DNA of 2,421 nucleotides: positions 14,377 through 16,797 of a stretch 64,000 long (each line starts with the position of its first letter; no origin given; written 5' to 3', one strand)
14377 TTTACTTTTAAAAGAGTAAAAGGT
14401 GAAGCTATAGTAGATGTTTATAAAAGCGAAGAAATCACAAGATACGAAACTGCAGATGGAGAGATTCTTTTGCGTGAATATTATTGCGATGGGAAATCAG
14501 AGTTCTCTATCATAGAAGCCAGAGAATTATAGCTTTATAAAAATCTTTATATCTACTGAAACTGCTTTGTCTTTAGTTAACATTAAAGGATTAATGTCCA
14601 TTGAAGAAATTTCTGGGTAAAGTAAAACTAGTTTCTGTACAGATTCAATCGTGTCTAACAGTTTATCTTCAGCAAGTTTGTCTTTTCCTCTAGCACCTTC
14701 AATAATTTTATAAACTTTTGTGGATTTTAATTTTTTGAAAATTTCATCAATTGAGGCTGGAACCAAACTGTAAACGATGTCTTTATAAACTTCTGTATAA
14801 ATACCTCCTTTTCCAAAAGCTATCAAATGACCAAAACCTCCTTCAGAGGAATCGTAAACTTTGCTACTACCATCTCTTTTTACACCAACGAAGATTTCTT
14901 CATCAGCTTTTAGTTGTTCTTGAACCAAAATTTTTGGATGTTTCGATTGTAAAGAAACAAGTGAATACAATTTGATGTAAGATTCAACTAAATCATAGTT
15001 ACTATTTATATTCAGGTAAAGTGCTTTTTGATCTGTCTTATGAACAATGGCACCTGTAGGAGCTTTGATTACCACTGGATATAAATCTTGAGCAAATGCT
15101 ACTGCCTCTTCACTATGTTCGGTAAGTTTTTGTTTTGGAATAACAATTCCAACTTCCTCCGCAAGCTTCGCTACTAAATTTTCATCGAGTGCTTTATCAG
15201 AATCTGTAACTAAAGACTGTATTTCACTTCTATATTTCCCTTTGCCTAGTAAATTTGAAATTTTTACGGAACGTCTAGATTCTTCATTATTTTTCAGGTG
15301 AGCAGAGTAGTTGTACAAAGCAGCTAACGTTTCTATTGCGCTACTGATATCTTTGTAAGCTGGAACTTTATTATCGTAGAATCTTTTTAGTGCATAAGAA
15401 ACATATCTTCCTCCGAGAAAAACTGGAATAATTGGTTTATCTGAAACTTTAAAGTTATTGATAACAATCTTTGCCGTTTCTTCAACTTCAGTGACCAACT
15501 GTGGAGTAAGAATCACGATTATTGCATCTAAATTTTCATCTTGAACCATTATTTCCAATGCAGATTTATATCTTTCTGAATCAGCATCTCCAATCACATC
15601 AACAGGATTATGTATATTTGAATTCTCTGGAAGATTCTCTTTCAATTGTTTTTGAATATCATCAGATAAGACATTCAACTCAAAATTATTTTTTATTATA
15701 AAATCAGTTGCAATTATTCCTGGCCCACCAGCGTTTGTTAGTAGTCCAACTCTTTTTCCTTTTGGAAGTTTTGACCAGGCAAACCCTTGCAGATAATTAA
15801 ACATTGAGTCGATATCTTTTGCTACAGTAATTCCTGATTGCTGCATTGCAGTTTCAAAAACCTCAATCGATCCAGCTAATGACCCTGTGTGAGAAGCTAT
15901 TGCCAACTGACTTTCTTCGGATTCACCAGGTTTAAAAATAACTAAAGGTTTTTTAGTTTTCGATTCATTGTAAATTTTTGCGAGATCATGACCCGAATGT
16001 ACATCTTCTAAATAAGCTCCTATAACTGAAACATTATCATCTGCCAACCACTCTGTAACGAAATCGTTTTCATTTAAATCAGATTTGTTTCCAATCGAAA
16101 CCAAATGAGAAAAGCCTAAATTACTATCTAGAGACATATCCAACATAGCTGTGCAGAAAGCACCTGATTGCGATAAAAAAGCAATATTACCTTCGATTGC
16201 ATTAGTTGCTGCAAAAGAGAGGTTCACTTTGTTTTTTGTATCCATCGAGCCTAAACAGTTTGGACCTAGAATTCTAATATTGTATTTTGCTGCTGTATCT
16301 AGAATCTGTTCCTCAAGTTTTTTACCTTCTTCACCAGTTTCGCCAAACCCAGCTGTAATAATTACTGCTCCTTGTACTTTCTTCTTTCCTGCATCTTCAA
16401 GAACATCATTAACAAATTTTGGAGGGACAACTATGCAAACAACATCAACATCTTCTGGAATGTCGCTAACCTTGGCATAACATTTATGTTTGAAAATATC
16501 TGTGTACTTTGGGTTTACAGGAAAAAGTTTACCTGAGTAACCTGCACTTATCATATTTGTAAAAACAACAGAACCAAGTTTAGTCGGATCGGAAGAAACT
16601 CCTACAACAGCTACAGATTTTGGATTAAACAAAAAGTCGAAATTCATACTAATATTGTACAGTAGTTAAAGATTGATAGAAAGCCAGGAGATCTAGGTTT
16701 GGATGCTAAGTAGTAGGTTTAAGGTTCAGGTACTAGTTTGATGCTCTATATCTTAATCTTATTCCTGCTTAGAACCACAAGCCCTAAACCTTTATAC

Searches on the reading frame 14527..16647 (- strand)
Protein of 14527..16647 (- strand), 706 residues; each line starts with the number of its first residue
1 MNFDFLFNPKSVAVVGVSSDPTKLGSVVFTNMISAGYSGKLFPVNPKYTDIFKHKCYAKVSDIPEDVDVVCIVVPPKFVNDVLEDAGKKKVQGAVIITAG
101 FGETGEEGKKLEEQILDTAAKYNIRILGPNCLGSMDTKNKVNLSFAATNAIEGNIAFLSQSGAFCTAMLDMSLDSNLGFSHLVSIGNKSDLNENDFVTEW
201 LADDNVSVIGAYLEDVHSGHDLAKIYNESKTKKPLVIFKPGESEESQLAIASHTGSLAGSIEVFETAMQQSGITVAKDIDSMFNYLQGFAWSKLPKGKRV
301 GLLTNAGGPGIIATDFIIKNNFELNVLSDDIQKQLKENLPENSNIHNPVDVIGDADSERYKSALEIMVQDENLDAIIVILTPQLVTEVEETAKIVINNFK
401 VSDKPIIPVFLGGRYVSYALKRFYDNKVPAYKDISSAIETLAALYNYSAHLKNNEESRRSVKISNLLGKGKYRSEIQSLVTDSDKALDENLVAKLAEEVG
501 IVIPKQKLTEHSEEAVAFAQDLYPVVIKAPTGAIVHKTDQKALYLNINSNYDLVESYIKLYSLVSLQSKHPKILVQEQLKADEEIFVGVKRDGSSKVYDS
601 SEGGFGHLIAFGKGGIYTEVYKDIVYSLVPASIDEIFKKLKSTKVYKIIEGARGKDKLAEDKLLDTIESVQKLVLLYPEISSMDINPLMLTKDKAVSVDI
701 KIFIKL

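Call 66: search_protein_families(library=pfam, proteins=[window:14527-16647:-], max_evalue=0.0001)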
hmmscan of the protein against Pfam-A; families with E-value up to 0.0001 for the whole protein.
window:14527-16647:- (706 aa): 5 families
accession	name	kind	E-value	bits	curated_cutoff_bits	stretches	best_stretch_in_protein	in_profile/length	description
PF13607.11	Succ_CoA_lig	-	3.7e-43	147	27.4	1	152-287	1-136/138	Succinyl-CoA ligase like flavodoxin domain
PF13549.11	ATP-grasp_5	-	2.4e-41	142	27.6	1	482-704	5-221/221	ATP-grasp domain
PF13380.12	CoA_binding_2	-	4.9e-25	88.7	22.8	1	10-134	1-113/116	CoA binding domain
PF02629.25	CoA_binding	-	1.5e-15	58.2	22.3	1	8-100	2-97/97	CoA binding domain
PF19045.5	Ligase_CoA_2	-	2.3e-11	44.4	23.7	1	302-447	3-154/162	Ligase-CoA domain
